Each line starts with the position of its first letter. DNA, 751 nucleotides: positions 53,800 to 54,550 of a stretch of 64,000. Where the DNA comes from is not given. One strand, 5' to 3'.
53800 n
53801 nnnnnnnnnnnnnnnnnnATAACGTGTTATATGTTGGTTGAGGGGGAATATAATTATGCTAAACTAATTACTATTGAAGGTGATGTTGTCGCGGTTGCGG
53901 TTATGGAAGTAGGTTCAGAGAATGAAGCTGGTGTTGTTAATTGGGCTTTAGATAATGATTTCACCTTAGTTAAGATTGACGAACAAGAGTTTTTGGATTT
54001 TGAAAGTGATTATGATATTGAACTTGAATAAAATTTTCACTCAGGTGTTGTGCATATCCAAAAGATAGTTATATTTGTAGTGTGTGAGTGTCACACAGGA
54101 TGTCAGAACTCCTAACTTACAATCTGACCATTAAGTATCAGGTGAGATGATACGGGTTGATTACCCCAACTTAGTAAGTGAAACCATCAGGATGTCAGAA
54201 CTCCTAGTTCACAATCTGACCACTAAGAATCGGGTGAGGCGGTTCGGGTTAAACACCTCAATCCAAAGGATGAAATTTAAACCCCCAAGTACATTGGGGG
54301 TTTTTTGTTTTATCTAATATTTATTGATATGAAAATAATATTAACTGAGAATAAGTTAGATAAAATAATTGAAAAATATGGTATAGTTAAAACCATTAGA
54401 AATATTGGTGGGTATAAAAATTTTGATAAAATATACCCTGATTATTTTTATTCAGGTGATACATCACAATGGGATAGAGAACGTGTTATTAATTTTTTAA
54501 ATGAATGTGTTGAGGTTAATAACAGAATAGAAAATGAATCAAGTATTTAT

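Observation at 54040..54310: ORF-free transcription unit with a tandemly duplicated structured RNA motif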

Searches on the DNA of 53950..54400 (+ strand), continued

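Call 33: search_with_rna_model(model_id=R1, sources=[L170, L171, L172, L173, L174, L175, L176, L177, L178, L179, L180, L181], max_evalue=10, show_alignments=6)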
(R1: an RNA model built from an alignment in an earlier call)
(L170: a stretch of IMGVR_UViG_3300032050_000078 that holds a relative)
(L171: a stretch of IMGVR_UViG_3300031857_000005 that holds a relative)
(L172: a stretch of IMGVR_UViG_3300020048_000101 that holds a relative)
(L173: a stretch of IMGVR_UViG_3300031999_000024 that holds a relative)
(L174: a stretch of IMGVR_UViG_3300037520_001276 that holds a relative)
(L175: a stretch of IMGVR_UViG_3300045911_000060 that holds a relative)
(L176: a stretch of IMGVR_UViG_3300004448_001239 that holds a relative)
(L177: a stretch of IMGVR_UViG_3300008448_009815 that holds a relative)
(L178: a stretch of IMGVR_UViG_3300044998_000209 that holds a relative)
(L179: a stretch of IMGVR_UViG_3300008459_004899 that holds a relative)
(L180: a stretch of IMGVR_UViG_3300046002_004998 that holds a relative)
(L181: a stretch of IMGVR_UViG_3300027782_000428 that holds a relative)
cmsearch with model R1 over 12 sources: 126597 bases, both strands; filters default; matches with E-value up to 10: 10.
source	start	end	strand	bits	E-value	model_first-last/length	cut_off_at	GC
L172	8931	9030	+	104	8.5e-23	1-100/100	no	0.35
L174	4017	4116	+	98.8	1.6e-21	1-100/100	no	0.36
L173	7645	7743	+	83.8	6.7e-18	1-100/100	no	0.37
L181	9018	9116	-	83.8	6.7e-18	1-100/100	no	0.37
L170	437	535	+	80.6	3.9e-17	1-100/100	no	0.37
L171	2856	2954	-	80.6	3.9e-17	1-100/100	no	0.37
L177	5083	5181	-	80.6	3.9e-17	1-100/100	no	0.37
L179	1424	1522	-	80.6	3.9e-17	1-100/100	no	0.37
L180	8968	9066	+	79.5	7.1e-17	1-100/100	no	0.41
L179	11798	11898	+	16.4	0.13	1-100/100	no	0.33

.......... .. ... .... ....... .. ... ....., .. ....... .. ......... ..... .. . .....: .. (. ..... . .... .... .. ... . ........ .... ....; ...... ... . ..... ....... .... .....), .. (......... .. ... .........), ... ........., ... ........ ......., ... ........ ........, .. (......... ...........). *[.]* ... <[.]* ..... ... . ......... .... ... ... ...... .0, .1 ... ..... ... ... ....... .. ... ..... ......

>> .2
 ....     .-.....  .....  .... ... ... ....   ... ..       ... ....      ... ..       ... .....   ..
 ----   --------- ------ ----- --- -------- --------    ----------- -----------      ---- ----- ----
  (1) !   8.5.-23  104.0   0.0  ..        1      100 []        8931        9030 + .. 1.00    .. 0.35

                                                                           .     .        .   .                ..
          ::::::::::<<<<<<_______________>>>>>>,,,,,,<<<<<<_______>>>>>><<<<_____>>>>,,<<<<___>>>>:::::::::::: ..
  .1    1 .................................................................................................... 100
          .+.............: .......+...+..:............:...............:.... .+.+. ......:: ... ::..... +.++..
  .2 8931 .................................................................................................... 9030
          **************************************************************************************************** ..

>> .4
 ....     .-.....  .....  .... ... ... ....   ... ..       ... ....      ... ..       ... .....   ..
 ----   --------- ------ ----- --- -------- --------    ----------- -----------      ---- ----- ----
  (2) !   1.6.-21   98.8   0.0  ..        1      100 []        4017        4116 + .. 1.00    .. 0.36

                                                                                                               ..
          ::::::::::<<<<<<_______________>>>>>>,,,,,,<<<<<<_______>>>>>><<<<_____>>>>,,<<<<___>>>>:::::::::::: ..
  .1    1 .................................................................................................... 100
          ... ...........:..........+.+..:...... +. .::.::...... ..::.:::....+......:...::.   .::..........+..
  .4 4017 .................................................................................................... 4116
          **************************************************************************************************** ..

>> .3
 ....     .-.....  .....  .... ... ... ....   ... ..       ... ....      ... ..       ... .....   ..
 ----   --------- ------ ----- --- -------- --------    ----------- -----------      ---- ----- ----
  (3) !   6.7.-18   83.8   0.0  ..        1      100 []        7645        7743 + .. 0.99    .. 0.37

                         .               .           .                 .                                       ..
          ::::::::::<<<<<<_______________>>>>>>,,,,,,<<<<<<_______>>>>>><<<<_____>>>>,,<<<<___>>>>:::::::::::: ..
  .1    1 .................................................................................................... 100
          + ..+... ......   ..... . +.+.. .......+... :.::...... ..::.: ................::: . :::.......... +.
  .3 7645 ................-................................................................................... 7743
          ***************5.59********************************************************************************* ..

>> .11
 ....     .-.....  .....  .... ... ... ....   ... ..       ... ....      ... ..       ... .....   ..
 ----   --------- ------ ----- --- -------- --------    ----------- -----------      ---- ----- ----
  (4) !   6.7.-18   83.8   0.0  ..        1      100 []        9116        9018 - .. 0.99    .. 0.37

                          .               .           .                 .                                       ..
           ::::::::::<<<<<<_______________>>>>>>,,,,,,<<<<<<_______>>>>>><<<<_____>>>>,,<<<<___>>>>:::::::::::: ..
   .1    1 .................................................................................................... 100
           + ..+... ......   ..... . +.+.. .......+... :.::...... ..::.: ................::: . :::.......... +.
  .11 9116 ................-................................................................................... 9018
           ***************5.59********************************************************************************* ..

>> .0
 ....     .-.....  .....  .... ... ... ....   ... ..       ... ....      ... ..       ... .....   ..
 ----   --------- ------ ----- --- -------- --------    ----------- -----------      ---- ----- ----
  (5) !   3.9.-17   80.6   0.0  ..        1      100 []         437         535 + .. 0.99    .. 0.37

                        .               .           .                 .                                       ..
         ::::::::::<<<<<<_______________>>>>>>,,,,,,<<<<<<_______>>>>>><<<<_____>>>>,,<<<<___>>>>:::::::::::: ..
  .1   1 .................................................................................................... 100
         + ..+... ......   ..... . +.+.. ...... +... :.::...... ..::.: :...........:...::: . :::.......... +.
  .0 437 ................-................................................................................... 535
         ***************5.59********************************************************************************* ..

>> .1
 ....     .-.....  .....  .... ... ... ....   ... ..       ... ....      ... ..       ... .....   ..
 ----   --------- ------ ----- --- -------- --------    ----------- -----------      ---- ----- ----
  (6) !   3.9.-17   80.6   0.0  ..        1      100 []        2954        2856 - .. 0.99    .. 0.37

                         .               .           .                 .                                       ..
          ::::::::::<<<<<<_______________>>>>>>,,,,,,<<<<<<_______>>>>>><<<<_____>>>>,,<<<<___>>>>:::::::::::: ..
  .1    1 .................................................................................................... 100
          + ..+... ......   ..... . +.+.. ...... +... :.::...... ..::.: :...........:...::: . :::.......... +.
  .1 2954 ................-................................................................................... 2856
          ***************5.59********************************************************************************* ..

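Call 62: search_with_rna_model(model_id=R1, sources=[L182, L183, L184, L185, L186], max_evalue=10, show_alignments=4, filters=off)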
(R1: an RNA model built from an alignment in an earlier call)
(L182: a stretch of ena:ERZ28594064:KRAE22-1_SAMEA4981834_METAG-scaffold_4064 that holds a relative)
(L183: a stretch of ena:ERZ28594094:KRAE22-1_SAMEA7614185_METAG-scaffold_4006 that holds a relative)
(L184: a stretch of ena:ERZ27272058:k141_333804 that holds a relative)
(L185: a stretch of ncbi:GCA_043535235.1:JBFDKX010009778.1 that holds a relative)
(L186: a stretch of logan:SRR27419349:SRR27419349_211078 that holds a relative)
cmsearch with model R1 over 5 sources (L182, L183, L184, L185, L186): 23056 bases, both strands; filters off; matches with E-value up to 10: 41.
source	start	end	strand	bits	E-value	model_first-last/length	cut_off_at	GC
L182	2880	2979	+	62.2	2e-13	1-100/100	no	0.4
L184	2949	3053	+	33.6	1.7e-06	1-100/100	no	0.45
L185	2949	3053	+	33.6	1.7e-06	1-100/100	no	0.45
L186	771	875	+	33.6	1.7e-06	1-100/100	no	0.45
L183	2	58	+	21.1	0.0017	1-100/100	no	0.28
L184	2347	2423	-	13.5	0.12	1-100/100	no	0.23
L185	2347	2423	-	13.5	0.12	1-100/100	no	0.23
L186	169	245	-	13.5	0.12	1-100/100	no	0.23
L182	2313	2405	+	11.2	0.43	1-100/100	no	0.26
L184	3941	3995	-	9.9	0.88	1-100/100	no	0.24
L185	3941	3995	-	9.9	0.88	1-100/100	no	0.24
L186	1763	1817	-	9.9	0.88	1-100/100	no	0.24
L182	458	547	+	9.8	0.93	1-100/100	no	0.28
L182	1590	1682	+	8.9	1.5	1-100/100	no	0.31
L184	1216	1277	-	8.3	2.2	1-100/100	no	0.39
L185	1216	1277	-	8.3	2.2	1-100/100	no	0.39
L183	2406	2486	-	8.1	2.4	1-100/100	no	0.31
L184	5346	5371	-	7.9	2.7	1-100/100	no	0.15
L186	3168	3193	-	7.9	2.7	1-100/100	no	0.15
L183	1323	1433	-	7.6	3.1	1-100/100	no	0.34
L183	3379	3442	-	7.5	3.3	1-100/100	no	0.23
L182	1576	1634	-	7.5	3.4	1-100/100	no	0.29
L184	1403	1487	+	7.3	3.7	1-100/100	no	0.29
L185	1403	1487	+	7.3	3.7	1-100/100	no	0.29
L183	2003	2054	+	7.3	3.7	1-100/100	no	0.21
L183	243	329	+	7.3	3.8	1-100/100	no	0.3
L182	3164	3250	+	7.1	4.3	1-100/100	no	0.28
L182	31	84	-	7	4.5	1-100/100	no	0.22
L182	2329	2396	-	6.9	4.6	1-100/100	no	0.29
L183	2164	2263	+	6.8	5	1-100/100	no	0.3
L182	904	991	-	6.8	5.1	1-100/100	no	0.33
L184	169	257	-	6.7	5.3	1-100/100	no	0.39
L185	169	257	-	6.7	5.3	1-100/100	no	0.39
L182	3627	3721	-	6.3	6.7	1-100/100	no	0.31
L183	706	800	-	6.3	6.7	1-100/100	no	0.31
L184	3282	3389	-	6.1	7.2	1-100/100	no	0.29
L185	3282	3389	-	6.1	7.2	1-100/100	no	0.29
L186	1104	1211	-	6.1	7.2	1-100/100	no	0.29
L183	1078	1164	-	6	7.9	1-100/100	no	0.34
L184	6127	6182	-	5.9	8.3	1-100/100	no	0.2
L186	3949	4004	-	5.9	8.3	1-100/100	no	0.2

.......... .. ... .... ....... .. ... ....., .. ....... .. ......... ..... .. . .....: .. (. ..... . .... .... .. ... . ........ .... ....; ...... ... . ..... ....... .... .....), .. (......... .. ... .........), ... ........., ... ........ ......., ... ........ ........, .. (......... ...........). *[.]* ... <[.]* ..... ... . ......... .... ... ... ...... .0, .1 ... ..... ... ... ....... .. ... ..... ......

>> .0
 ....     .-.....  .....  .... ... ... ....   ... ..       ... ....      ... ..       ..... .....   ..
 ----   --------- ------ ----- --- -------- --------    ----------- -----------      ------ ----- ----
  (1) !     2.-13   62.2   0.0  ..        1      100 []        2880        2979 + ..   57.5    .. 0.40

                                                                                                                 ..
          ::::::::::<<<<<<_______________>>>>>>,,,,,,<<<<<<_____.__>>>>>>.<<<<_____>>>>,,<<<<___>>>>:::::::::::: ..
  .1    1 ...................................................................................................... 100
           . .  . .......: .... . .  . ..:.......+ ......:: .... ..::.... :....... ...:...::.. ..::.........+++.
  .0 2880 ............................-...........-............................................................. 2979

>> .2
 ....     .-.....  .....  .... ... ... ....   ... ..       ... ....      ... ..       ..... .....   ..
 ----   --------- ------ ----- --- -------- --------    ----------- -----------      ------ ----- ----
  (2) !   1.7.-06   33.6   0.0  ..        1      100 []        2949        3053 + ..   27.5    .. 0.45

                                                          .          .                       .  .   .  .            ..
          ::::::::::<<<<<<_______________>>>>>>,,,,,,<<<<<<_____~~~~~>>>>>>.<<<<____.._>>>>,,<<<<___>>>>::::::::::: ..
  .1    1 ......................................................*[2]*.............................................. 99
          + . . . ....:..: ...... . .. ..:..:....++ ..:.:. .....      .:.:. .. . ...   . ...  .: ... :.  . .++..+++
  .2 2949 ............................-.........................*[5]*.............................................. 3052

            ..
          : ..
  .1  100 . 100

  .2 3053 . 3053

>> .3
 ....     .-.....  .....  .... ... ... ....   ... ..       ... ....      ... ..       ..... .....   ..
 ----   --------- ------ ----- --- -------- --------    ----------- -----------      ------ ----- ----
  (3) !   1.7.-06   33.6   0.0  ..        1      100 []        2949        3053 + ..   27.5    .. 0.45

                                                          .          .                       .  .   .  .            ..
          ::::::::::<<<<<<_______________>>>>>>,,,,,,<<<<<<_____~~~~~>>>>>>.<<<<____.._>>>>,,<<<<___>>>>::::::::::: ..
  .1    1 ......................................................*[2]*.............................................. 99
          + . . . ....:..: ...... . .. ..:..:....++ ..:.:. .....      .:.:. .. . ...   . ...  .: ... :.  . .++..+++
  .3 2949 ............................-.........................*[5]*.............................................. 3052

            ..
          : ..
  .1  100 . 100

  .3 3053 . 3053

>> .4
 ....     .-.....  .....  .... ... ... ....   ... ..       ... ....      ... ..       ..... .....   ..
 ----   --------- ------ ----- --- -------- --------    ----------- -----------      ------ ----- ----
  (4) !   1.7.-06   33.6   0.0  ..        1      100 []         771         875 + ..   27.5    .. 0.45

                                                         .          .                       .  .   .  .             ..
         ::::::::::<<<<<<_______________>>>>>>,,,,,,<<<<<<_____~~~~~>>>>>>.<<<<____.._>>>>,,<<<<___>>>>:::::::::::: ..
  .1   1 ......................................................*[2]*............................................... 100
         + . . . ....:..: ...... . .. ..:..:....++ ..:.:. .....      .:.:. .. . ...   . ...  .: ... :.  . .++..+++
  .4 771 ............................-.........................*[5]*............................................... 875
